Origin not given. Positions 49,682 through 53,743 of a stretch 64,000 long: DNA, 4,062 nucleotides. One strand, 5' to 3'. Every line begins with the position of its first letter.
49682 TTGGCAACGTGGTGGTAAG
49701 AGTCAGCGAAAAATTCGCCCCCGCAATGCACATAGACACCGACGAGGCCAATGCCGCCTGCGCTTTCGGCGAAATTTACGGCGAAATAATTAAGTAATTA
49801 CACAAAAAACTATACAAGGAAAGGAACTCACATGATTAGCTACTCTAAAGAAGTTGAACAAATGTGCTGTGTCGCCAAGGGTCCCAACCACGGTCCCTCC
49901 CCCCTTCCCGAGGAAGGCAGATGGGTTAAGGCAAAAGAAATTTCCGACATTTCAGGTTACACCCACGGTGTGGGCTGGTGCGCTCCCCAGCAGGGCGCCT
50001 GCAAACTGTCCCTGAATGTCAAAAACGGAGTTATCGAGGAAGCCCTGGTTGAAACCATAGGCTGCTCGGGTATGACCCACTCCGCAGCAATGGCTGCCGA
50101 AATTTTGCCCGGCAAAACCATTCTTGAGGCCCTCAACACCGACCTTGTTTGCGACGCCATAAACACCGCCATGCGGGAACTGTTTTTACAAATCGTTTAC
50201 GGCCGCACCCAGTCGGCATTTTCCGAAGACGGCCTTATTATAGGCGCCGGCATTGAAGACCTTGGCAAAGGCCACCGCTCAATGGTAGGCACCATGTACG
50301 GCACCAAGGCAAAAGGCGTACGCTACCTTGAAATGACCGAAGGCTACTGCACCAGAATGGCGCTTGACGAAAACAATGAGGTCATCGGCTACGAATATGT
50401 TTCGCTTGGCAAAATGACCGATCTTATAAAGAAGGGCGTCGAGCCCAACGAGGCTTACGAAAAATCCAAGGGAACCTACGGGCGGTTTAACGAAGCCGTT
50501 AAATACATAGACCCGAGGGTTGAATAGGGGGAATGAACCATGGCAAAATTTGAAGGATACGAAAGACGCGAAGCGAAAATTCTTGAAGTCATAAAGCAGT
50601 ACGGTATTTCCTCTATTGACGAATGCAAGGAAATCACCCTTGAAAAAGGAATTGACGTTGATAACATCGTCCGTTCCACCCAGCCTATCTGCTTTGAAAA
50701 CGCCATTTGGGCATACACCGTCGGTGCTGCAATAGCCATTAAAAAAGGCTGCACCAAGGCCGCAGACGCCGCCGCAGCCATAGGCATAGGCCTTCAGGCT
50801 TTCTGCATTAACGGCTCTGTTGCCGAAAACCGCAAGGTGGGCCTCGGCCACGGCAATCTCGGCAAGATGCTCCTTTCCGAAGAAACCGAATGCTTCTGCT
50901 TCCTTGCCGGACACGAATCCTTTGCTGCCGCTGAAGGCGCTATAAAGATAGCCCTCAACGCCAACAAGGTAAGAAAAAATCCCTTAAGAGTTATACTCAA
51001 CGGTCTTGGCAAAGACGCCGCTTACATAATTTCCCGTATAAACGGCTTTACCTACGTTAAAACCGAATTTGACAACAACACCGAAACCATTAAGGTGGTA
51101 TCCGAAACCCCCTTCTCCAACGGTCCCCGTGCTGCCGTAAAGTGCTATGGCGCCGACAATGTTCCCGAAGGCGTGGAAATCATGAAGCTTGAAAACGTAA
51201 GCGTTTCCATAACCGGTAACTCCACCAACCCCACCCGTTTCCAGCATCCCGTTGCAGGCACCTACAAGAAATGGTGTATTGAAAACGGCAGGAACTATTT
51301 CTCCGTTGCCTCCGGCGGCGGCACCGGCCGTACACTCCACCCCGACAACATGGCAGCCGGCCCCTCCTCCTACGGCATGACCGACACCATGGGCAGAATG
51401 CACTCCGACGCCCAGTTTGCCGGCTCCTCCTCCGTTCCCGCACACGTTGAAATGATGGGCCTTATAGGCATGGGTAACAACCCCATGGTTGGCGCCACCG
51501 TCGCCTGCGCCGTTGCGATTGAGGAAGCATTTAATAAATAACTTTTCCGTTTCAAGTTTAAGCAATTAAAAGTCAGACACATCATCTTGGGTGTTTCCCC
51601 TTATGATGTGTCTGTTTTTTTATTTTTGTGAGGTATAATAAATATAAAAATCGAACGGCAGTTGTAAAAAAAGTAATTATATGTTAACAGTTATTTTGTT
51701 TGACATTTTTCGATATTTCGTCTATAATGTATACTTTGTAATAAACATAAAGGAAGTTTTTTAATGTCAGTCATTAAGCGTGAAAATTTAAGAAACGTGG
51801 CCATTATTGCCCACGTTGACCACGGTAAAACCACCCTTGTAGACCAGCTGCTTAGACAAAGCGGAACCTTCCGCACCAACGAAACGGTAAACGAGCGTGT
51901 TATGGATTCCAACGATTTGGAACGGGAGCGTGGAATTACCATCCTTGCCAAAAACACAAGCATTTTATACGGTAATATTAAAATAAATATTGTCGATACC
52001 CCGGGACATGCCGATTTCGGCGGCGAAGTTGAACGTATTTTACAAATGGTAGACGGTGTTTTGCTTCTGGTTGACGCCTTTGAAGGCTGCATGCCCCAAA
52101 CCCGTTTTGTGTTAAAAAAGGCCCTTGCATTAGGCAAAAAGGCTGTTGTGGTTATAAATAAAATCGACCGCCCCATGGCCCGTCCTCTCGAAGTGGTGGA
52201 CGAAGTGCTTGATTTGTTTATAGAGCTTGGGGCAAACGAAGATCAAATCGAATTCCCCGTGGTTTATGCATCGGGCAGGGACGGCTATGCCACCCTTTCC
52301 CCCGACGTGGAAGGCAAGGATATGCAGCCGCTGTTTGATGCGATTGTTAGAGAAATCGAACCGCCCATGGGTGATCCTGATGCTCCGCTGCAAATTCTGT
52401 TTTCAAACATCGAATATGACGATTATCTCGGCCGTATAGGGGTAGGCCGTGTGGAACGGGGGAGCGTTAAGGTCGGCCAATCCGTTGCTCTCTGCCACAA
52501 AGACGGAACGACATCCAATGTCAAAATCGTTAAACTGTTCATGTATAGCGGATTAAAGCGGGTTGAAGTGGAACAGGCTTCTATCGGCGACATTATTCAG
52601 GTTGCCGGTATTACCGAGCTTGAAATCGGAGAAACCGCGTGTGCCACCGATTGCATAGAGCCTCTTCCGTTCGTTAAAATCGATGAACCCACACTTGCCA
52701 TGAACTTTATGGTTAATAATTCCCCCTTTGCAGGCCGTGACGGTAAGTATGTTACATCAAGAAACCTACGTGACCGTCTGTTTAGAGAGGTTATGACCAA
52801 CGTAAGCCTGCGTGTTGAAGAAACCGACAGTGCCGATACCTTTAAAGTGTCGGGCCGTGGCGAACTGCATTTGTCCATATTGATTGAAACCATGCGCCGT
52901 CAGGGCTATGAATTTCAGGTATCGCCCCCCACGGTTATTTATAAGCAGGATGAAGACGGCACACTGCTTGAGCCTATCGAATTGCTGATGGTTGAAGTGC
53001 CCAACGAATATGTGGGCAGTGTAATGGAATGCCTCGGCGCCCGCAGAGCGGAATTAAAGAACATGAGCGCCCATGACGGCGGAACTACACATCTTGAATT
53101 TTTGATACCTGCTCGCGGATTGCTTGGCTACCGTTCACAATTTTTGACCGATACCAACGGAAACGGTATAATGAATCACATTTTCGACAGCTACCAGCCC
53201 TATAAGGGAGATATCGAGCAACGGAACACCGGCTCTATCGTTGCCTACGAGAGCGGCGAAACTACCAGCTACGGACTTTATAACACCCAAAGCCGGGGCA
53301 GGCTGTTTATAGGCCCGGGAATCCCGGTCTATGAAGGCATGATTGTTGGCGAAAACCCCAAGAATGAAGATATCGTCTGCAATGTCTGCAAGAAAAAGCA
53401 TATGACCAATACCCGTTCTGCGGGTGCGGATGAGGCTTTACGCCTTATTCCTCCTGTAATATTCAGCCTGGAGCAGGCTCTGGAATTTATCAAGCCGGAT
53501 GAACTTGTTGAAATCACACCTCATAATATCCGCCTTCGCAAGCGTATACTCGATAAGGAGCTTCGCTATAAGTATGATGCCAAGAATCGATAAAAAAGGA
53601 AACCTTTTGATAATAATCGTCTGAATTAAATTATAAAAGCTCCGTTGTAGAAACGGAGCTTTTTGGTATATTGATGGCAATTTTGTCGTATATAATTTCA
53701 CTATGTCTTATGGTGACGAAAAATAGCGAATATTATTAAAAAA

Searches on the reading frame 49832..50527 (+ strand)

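Call 59: search_protein_families(library=pfam, proteins=[window:49832-50527:+], max_evalue=0.001)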
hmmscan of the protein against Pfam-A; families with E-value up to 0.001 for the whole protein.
window:49832-50527:+ (231 aa): 1 family
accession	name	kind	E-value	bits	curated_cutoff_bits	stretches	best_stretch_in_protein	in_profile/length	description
PF01592.21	NifU_N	-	0.00036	21.1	22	1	58-114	39-95/127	NifU-like N terminal domain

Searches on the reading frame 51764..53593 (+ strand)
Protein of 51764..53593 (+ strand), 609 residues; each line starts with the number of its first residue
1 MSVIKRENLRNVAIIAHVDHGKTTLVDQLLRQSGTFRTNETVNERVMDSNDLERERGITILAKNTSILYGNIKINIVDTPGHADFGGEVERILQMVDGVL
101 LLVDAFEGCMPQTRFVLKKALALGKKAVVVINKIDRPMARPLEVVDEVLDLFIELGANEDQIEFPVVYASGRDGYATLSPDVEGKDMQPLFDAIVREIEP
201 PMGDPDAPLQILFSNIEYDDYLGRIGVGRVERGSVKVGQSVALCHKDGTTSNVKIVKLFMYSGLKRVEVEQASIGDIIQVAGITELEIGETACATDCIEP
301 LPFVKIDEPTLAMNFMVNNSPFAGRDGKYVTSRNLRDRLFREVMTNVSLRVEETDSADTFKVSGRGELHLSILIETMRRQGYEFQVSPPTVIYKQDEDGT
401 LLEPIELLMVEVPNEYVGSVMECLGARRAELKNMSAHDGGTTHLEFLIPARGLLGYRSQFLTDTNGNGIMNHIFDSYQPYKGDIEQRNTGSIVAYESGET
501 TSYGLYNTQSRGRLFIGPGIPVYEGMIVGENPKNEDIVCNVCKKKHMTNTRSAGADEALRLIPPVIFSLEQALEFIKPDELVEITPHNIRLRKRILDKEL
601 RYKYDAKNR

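Call 76: list_cluster_members(proteins=[window:51764-53593:+, P0287, P0121])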
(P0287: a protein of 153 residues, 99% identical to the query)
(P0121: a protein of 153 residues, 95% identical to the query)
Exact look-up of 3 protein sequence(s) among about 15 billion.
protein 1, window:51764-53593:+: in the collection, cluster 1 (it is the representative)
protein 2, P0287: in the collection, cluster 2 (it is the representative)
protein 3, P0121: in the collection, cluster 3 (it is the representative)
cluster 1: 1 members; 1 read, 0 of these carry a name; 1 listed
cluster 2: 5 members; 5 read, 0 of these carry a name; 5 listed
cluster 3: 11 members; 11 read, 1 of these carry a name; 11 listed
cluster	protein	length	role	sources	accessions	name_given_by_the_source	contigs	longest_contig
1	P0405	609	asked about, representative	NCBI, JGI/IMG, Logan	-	-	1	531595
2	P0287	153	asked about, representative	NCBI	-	-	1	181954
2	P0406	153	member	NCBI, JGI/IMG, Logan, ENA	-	-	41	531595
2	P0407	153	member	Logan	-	-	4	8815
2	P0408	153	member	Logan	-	-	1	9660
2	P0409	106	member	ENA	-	-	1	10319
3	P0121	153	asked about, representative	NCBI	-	-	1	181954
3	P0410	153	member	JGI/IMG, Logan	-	-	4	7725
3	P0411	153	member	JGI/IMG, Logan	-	hypothetical protein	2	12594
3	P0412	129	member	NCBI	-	-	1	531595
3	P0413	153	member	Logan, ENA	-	-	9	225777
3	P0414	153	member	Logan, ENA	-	-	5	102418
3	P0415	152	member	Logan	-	-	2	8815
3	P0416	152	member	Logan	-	-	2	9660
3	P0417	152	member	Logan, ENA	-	-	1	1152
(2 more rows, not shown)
